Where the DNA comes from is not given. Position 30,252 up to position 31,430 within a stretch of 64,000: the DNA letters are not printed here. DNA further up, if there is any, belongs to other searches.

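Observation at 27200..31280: Minimal Ech-type group-4 [NiFe] hydrogenase with an unannotated translationally coupled 56-aa subunit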

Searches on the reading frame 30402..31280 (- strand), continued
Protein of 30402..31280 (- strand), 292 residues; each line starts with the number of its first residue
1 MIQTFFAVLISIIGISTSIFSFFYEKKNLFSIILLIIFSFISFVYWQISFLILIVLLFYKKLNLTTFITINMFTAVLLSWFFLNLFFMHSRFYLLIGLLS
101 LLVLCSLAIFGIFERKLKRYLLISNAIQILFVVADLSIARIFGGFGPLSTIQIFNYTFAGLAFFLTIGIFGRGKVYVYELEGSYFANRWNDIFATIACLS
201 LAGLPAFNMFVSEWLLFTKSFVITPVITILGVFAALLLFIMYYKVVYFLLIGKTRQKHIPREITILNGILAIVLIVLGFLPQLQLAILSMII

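Call 51: fold_search(model_id=the predicted structure, library=pdb)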
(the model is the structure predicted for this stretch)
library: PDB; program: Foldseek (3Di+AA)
matches with E <= 10: 319; with E <= 0.001: 155
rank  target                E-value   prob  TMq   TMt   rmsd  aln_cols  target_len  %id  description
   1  7wff_B                1.1e-06  1.00  0.70  0.43   2.9       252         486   18  Subcomplexes B,M and L in the Cylic electron transfer supercomplex NDH-PSI from Arabidopsis (released 2022-03-16)
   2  8e9i_N                1.2e-06  1.00  0.69  0.41  12.5       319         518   16  Mycobacterial respiratory complex I, semi-inserted quinone (released 2022-10-12)
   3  7p62_N                1.4e-06  1.00  0.72  0.45  11.7       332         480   14  Complex I from E. coli, DDM-purified, Apo, Resting state (released 2022-09-21)
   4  7p61_N                1.4e-06  1.00  0.71  0.45  12.2       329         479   14  Complex I from E. coli, DDM-purified, with NADH, Resting state (released 2022-09-21)
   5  6yj4_L                1.4e-06  1.00  0.60  0.29  11.4       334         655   14  Structure of Yarrowia lipolytica complex I at 2.7 A (released 2020-08-12)
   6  7z7s_N                2.3e-06  1.00  0.71  0.45   2.9       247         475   14  Complex I from E. coli, LMNG-purified, under Turnover at pH 6, Closed state (released 2022-09-21)
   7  9grx_B                3.0e-06  1.00  0.71  0.44   9.3       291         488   18  NDH-PSI-LHCI supercomplex from S. oleracea (released 2025-02-12)
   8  7nyh_N                3.6e-06  1.00  0.69  0.44   3.4       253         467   15  Respiratory complex I from Escherichia coli - focused refinement of membrane arm (released 2021-08-18)
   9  7qru_D                3.6e-06  1.00  0.75  0.46   7.5       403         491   16  Structure of Bacillus pseudofirmus Mrp antiporter complex, monomer (released 2022-11-09)
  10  9a6h_A                3.6e-06  1.00  0.65  0.26   9.8       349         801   13  Integrative model of MRPA-MRPD by crosslinking MS and deep learning (released 2024-09-18)
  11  7aqq_N                3.8e-06  1.00  0.71  0.44  13.5       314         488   16  Cryo-EM structure of Arabidopsis thaliana Complex-I (membrane core) (released 2021-12-08)
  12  9q8i_N                4.3e-06  1.00  0.71  0.44   2.7       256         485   15  Cryo-EM structure of E. coli complex I variant V96P/N142M (NuoE) (released 2025-11-05)
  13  7qru_A                4.3e-06  1.00  0.66  0.26   9.7       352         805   16  Structure of Bacillus pseudofirmus Mrp antiporter complex, monomer (released 2022-11-09)
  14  7zkq_2                4.3e-06  1.00  0.61  0.41   8.1       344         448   16  Early Pp module assembly intermediate of complex I (released 2022-11-23)
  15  7p63_N                4.5e-06  1.00  0.69  0.44  11.9       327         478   14  Complex I from E. coli, DDM/LMNG-purified, under Turnover at pH 6, Closed state (released 2022-09-21)
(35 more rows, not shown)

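Call 66: search_solved_structures(query=A1, max_evalue=1e-10, show_alignments=2)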
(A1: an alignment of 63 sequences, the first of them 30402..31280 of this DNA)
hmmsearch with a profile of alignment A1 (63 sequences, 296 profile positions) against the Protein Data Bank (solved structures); distinct sequences matched with E-value up to 1e-10: 2.
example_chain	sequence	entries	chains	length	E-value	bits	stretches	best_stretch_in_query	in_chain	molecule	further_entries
6u8y_X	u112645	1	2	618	2.2e-13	53.7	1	37-290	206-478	NADH dehydrogenase subunit M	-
6cfw_H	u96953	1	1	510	1.3e-12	51.1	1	94-286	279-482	Monovalent cation/H+ antiporter subunit D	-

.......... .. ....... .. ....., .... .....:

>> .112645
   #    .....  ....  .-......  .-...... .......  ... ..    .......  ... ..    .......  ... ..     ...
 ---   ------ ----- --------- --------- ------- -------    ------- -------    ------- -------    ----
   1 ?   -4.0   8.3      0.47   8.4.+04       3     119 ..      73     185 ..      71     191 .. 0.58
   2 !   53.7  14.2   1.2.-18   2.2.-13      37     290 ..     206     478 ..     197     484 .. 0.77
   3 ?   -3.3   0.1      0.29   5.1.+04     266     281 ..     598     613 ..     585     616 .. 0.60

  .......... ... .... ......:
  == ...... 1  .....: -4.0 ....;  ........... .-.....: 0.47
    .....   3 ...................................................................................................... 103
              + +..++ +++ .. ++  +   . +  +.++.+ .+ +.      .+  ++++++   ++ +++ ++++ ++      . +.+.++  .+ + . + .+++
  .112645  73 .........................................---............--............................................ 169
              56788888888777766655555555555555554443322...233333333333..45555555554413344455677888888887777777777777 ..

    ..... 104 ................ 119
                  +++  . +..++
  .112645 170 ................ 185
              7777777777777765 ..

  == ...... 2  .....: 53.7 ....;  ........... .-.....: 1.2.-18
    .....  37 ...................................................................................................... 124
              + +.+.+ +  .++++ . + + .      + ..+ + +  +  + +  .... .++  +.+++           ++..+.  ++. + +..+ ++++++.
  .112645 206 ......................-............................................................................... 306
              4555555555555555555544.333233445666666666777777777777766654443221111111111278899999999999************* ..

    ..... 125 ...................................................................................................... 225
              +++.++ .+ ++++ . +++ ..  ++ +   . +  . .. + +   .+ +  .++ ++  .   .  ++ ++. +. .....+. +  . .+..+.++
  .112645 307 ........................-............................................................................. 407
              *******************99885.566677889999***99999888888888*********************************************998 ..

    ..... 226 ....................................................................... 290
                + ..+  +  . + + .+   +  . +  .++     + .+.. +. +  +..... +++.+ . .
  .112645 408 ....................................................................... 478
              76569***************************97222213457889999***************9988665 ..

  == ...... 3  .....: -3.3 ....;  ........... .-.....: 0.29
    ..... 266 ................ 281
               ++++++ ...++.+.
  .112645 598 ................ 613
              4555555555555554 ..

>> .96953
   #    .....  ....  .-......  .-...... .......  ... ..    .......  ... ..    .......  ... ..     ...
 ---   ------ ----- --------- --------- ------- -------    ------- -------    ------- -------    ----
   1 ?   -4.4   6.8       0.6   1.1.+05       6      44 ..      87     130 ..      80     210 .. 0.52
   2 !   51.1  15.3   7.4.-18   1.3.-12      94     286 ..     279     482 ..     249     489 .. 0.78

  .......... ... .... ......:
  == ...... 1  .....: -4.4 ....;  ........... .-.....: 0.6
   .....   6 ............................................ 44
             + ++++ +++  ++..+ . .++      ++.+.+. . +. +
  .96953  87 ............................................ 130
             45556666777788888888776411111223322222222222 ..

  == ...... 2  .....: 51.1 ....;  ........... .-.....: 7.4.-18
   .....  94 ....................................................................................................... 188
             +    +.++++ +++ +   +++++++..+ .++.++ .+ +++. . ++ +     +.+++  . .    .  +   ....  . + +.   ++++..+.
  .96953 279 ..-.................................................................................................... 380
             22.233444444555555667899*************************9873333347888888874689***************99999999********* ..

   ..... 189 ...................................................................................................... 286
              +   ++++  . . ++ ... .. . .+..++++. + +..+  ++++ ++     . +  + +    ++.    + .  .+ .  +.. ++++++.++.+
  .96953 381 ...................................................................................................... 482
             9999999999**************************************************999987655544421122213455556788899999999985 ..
